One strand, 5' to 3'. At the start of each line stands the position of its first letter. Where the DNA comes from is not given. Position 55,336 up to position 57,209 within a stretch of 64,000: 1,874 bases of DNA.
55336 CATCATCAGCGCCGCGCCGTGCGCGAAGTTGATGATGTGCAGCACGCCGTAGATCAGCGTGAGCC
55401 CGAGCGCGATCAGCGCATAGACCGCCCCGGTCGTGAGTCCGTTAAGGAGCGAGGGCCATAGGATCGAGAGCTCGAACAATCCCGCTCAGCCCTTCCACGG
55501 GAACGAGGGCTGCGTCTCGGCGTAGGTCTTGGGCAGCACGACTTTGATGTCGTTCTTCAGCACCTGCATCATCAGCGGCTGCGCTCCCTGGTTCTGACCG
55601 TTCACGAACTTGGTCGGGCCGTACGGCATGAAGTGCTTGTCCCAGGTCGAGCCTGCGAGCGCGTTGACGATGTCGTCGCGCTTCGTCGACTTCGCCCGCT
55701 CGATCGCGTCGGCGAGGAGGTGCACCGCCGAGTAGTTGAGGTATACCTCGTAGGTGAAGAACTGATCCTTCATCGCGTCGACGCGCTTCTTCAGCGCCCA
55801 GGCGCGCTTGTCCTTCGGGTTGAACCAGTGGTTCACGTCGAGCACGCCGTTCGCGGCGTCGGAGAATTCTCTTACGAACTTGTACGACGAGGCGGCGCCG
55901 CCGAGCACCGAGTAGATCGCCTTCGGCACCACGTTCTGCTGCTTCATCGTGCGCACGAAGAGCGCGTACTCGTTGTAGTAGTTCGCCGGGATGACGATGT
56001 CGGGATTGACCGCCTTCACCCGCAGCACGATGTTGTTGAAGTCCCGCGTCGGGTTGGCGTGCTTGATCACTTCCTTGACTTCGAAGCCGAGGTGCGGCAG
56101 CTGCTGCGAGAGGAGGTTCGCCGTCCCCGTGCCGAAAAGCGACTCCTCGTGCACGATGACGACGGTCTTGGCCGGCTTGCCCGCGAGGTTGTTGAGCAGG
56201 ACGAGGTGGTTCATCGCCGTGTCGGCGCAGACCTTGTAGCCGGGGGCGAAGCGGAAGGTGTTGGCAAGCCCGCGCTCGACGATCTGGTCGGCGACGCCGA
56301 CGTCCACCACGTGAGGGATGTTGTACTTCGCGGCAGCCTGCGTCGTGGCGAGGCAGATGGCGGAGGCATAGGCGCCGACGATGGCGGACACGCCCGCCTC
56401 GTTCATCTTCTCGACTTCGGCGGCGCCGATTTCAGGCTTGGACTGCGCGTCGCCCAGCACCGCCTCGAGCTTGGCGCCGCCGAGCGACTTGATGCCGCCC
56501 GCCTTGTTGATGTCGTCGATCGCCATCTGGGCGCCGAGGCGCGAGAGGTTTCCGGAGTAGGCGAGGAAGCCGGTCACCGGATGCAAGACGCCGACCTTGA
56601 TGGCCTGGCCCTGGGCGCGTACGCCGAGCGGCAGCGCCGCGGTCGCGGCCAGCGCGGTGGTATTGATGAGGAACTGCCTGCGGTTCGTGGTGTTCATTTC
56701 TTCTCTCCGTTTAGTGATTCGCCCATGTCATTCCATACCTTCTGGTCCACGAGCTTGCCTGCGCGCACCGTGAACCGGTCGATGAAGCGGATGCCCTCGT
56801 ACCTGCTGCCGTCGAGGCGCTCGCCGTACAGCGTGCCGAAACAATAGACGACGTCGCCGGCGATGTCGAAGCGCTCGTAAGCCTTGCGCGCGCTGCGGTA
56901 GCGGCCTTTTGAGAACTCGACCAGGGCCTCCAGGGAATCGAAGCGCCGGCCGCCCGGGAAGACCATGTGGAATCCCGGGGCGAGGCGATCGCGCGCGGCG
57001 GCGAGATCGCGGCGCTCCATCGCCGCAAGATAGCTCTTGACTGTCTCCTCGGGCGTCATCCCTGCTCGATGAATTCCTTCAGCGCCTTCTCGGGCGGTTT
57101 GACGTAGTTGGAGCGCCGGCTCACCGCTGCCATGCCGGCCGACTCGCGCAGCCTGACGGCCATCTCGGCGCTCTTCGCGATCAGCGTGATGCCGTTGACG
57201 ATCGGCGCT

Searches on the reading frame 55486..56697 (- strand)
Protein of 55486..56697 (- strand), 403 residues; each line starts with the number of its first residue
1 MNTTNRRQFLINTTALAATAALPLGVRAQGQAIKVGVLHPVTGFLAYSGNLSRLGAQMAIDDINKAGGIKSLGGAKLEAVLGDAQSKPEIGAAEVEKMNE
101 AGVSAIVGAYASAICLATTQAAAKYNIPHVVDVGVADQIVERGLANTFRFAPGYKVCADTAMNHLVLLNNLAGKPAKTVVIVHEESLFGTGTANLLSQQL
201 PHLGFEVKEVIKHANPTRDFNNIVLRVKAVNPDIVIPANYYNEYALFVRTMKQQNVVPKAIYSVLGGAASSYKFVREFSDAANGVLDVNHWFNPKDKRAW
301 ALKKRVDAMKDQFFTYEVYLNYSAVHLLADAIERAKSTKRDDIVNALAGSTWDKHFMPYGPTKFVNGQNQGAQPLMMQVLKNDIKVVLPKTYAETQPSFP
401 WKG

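Call 4: search_protein_families(library=pfam, proteins=[window:55486-56697:-])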
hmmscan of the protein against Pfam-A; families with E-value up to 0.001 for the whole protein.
window:55486-56697:- (403 aa): 3 families
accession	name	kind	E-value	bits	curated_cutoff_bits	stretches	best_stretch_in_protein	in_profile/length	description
PF13458.12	Peripla_BP_6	-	2.6e-51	175.8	31.7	1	33-381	2-339/343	Periplasmic binding protein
PF13433.12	Peripla_BP_5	-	4.1e-20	72.6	27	2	33-113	1-79/363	Periplasmic binding protein domain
PF01094.35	ANF_receptor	-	1.4e-17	64.2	25.4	1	55-348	5-305/353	Receptor family ligand binding region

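Call 5: search_protein_families(library=ncbifam, proteins=[window:55486-56697:-])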
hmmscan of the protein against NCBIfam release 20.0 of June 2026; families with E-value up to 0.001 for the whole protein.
window:55486-56697:- (403 aa): 3 families
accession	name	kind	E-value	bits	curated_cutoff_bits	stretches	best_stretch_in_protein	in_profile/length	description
NF011933.0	PRK15404.1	subfamily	5e-28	98.2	477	1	13-353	7-336/370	high-affinity branched-chain amino acid ABC transporter substrate-binding protein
TIGR03407.1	urea_ABC_UrtA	exception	1.9e-14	53.4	492.75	1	33-113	1-79/361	urea ABC transporter substrate-binding protein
TIGR03669.1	urea_ABC_arch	equivalog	1.1e-11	44.4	494.8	1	33-349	1-307/375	urea ABC transporter substrate-binding protein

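Call 47: search_solved_structures(query=window:55486-56697:-, max_evalue=1e-8)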
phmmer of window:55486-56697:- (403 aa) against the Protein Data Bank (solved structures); distinct sequences matched with E-value up to 1e-8: 13.
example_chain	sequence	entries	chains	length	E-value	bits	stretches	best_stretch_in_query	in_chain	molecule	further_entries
8wch_A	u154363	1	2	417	5.9e-36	127.5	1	29-400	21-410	Probable Leu/Ile/Val-binding protein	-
4n0q_A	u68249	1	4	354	6.4e-18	68.1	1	33-340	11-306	Leu/Ile/Val-binding protein homolog 3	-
3td9_A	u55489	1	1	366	1.8e-17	66.7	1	31-347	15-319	Branched chain amino acid ABC transporter, periplasmic amino acid-binding protein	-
3ip5_A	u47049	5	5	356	1.8e-17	66.6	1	35-349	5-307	ABC transporter, substrate binding protein (Amino acid)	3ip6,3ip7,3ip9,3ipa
3ipc_A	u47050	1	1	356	1.1e-16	64.1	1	35-349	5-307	ABC transporter, substrate binding protein (Amino acid)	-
2lbp_A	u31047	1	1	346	7.2e-14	54.8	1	33-340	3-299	LEUCINE-BINDING PROTEIN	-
1usg_A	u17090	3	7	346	1e-13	54.3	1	33-340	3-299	LEUCINE-SPECIFIC BINDING PROTEIN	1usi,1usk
4gnr_A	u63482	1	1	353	3e-11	46.2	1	31-345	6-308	ABC transporter substrate-binding protein-branched chain amino acid transport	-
3h5l_A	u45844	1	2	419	1.3e-10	44.1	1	31-289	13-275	putative Branched-chain amino acid ABC transporter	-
1z15_A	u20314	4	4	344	3.2e-10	42.8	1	33-286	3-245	Leu/Ile/Val-binding protein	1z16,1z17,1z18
8tg1_A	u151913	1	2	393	7.4e-10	41.6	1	31-374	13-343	Extracellular ligand-binding receptor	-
2liv_A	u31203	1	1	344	1.1e-09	41.1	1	33-286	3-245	LEUCINE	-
3nnd_B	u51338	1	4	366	9.1e-09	38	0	33-205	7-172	Possible substrate binding protein of ABC transporter system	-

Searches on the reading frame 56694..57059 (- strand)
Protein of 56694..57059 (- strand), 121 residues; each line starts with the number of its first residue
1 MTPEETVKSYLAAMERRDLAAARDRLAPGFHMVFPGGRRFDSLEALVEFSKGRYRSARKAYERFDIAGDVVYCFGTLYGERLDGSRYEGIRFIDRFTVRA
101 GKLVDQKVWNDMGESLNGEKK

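Call 4: search_protein_families(library=pfam, proteins=[window:56694-57059:-])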
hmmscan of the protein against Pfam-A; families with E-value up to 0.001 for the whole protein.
window:56694-57059:- (121 aa): 2 families
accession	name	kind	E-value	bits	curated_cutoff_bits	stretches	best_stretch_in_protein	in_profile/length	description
PF12680.13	SnoaL_2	-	1.8e-08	35.3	27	1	7-105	1-101/102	SnoaL-like domain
PF14534.12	DUF4440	-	0.00017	22.4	25.2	1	7-78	5-78/107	Domain of unknown function (DUF4440)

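Call 5: search_protein_families(library=ncbifam, proteins=[window:56694-57059:-])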
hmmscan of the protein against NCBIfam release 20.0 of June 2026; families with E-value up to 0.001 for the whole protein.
window:56694-57059:- (121 aa): 0 families
